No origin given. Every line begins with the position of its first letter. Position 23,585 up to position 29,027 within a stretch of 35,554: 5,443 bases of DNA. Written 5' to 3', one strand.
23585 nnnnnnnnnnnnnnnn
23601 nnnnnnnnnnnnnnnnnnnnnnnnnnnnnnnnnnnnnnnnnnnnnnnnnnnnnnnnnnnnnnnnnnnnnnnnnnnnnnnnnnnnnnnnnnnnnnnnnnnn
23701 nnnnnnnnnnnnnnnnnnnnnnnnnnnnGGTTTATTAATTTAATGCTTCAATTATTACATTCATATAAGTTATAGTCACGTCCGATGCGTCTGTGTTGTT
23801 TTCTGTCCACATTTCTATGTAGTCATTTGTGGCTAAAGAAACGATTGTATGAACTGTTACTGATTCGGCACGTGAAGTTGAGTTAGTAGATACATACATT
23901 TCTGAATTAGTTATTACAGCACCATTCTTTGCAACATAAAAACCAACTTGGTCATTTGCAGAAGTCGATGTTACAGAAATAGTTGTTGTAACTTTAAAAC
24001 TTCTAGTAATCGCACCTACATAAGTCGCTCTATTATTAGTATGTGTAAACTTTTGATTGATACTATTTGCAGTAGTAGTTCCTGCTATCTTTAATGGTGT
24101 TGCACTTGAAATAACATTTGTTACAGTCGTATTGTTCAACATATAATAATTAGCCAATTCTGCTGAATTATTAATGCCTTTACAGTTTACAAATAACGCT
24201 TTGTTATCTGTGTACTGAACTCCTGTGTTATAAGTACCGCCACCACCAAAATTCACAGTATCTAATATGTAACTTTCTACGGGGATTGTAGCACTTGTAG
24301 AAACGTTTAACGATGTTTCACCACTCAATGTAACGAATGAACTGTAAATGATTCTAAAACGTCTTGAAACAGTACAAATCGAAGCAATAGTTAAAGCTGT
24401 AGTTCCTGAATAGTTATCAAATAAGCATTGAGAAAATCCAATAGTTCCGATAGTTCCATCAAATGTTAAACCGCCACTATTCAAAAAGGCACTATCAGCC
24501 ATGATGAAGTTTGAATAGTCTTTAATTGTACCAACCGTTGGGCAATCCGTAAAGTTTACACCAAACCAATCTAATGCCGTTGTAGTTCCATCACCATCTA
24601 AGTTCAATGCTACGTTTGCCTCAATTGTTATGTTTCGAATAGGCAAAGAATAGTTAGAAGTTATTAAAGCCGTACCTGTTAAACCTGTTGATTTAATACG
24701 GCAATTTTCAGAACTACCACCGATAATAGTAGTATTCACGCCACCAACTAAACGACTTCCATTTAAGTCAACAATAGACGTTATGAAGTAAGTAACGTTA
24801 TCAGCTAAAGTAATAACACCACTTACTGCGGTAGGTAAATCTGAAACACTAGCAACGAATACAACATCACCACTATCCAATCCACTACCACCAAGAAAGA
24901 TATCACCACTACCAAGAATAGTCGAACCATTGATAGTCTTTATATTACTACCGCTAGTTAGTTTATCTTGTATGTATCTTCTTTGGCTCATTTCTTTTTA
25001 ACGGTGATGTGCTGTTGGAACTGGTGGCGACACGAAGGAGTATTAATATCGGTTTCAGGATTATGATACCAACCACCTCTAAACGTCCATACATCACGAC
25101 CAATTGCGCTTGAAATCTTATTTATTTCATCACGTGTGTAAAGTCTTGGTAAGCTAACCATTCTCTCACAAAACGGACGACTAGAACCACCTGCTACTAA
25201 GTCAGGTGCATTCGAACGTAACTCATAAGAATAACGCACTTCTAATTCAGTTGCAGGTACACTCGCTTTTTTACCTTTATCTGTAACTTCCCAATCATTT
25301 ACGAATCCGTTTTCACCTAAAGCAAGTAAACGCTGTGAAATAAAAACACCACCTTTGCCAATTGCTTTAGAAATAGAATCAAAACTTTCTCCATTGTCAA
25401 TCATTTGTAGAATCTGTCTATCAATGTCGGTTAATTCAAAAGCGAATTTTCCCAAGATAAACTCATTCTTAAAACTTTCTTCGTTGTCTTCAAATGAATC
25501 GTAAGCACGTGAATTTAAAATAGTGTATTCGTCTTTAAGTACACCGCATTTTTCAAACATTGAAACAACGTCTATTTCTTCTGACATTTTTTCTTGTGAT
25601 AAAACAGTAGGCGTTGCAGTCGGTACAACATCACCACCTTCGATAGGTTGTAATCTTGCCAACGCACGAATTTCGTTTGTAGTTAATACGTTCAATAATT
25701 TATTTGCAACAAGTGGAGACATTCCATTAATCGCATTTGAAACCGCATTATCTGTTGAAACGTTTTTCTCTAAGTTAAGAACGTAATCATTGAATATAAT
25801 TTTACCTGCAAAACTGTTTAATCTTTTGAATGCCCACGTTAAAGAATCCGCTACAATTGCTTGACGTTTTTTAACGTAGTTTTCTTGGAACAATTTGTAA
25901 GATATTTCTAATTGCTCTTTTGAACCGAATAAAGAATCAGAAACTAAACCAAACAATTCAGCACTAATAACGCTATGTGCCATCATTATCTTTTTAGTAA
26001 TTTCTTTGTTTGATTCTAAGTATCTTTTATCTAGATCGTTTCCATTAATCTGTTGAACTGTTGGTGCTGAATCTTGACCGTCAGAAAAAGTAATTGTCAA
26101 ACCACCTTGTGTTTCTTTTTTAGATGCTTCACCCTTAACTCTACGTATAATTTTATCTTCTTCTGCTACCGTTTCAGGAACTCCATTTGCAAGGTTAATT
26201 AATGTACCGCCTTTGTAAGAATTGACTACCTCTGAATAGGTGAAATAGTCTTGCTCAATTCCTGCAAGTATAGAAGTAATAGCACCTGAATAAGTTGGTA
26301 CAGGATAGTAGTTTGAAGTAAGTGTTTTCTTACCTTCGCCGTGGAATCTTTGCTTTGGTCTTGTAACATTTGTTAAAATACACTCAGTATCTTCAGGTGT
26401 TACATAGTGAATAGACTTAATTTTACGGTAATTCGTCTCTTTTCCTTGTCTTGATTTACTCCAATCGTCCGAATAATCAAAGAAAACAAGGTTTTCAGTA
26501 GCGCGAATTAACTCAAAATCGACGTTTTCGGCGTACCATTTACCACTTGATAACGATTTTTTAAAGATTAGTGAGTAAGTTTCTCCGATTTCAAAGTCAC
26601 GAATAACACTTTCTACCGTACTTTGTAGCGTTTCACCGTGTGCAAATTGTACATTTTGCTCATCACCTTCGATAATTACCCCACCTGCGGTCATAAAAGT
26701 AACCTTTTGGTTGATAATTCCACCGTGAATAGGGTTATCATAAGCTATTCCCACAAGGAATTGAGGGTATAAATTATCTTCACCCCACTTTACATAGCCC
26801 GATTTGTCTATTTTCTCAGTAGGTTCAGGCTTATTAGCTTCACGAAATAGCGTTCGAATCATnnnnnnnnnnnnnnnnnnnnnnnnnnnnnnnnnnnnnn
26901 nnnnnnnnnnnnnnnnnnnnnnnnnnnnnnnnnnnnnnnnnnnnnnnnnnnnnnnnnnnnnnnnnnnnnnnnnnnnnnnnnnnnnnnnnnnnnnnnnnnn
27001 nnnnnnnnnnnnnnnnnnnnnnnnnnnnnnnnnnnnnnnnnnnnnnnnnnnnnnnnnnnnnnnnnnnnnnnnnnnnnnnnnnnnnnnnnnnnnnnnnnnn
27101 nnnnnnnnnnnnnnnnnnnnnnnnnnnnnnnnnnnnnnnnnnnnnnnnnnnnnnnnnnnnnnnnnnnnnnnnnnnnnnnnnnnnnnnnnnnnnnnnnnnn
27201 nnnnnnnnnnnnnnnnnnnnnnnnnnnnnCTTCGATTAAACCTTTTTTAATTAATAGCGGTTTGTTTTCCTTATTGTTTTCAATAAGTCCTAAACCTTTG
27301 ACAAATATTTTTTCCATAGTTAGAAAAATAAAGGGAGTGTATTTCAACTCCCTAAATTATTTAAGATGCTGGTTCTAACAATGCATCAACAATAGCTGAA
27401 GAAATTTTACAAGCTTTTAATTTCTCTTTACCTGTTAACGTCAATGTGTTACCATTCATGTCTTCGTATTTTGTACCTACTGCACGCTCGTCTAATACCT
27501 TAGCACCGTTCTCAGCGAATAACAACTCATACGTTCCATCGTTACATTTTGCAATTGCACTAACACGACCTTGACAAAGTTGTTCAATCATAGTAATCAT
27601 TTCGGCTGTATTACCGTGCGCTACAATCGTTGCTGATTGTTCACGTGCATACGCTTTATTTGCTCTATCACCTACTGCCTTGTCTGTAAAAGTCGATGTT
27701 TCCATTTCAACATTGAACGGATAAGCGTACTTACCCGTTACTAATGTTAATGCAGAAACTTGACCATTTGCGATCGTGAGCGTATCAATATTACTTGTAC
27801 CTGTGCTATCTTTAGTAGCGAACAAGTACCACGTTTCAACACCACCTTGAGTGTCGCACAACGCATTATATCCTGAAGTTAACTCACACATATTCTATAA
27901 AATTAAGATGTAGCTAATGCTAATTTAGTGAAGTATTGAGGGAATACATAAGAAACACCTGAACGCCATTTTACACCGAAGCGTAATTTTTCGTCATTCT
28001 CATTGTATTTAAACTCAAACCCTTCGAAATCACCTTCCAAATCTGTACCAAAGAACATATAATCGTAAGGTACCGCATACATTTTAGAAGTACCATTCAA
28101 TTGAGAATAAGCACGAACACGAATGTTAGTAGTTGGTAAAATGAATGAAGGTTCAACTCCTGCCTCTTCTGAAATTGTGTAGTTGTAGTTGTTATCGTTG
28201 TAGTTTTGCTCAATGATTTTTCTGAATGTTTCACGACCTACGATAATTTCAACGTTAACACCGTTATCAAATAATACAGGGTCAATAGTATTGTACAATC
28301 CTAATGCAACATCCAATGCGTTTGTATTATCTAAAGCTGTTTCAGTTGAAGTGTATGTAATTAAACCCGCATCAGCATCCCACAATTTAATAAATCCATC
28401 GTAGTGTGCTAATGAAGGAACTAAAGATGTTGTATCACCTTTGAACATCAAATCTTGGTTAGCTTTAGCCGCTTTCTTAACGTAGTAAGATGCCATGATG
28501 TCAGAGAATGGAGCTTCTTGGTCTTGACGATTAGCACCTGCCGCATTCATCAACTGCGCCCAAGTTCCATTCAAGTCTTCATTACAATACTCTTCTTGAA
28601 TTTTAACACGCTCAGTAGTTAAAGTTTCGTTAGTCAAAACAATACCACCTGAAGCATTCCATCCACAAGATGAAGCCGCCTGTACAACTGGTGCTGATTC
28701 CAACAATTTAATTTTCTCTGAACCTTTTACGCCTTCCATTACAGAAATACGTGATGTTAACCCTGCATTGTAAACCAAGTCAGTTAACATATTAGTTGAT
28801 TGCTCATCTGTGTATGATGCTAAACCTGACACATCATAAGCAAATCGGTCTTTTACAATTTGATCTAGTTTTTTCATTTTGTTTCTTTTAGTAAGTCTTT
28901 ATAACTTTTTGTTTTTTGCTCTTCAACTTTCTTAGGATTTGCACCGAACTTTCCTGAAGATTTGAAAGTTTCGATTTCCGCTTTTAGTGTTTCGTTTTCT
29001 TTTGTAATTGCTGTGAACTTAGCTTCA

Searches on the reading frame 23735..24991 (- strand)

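Call 7: search_protein_families(library=phrogs, proteins=[window:23735-24991:-], max_evalue=0.001)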
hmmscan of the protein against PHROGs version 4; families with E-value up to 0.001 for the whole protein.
window:23735-24991:- (418 aa): 2 families
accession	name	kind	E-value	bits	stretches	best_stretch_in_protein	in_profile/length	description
phrog_16509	-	unknown function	2.7e-06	27.4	1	42-411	20-407/414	-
phrog_24754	-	tail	1.2e-05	26.3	1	324-412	109-195/202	tail fiber protein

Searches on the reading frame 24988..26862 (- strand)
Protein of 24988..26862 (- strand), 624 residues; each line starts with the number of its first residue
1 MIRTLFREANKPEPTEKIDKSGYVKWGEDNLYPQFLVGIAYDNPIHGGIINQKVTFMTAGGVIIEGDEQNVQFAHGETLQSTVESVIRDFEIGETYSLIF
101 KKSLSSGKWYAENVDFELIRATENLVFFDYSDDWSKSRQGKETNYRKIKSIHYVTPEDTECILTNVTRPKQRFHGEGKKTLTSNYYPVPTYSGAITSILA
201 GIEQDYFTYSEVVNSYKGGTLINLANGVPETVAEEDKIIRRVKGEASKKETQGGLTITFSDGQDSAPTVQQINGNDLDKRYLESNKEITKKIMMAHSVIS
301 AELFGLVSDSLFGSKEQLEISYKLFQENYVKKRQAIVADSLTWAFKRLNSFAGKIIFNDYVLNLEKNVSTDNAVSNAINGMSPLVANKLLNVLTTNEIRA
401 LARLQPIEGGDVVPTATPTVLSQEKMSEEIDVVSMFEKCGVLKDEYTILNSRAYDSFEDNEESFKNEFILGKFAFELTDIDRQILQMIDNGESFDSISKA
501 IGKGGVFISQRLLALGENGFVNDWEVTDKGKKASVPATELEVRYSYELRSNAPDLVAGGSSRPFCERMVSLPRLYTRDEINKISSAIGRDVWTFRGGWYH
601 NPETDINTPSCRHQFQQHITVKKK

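Call 7: search_protein_families(library=phrogs, proteins=[window:24988-26862:-], max_evalue=0.001)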
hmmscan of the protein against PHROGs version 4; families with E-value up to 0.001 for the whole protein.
window:24988-26862:- (624 aa): 2 families
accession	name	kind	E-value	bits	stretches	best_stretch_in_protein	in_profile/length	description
phrog_33693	-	head and packaging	5.8e-15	55.7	1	184-339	179-335/560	portal protein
phrog_11226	-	head and packaging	2.5e-14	54.1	1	16-336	17-352/388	portal protein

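Call 57: search_dna_similar(query=window:24988-26862:-, collection=phages, mode=protein, max_rows=25, max_evalue=0.00001)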
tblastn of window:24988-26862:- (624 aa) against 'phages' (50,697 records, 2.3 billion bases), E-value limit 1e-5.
Records with a match: 4; places in all: 4; records where one place covers at least 80% of the query: 0.
Best place of each record, by identity: <60% 4.
By first word of the organism name: Nonlabens 4.
By host as written in the record: Persicivirga sp. IMCC12024 4.
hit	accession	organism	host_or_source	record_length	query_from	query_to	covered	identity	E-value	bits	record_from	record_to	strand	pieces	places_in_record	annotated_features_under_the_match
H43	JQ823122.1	Nonlabens phage P12024S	Persicivirga sp. IMCC12024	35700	184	339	25%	28.3%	7e-13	78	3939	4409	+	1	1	phage portal protein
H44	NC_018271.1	Nonlabens phage P12024S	Persicivirga sp. IMCC12024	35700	184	339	25%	28.3%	7e-13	78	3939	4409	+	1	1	portal protein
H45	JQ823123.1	Nonlabens phage P12024L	Persicivirga sp. IMCC12024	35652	184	339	25%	27.7%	2e-12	77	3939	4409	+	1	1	phage portal protein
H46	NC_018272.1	Nonlabens phage P12024L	Persicivirga sp. IMCC12024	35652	184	339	25%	27.7%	2e-12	77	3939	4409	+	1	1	portal protein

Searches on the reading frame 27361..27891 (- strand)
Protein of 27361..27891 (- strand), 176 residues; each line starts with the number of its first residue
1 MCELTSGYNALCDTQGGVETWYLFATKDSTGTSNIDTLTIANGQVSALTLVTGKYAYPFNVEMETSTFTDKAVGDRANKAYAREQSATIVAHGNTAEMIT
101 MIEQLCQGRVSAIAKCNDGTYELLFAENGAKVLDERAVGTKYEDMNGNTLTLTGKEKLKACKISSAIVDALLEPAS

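Call 7: search_protein_families(library=phrogs, proteins=[window:27361-27891:-], max_evalue=0.001)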
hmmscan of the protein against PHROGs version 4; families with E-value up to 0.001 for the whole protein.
window:27361-27891:- (176 aa): 1 family
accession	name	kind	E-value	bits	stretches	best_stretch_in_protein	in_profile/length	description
phrog_19091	-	unknown function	1.9e-10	41.7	1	12-172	13-169/181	-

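Call 39: search_protein_families(library=pfam, proteins=[window:27361-27891:-], max_evalue=0.01)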
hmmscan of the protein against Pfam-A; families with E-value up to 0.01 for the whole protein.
window:27361-27891:- (176 aa): 0 families

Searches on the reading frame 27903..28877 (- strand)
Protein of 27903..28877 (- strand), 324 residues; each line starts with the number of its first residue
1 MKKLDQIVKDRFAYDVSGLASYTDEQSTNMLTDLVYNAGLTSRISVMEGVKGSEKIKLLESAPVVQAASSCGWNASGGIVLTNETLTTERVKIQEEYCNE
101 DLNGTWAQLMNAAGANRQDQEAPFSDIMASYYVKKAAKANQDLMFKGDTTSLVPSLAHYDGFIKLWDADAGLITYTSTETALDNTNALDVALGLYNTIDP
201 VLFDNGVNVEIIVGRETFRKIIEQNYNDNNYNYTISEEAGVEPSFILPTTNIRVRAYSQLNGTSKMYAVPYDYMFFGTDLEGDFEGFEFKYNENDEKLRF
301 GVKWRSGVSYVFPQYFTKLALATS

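Call 7: search_protein_families(library=phrogs, proteins=[window:27903-28877:-], max_evalue=0.001)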
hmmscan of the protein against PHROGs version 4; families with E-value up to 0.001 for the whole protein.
window:27903-28877:- (324 aa): 1 family
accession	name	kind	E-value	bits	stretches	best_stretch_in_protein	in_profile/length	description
phrog_11320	-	unknown function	4.1e-07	30.2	1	20-221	9-206/324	-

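Call 39: search_protein_families(library=pfam, proteins=[window:27903-28877:-], max_evalue=0.01)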
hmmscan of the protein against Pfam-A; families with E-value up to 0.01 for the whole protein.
window:27903-28877:- (324 aa): 0 families
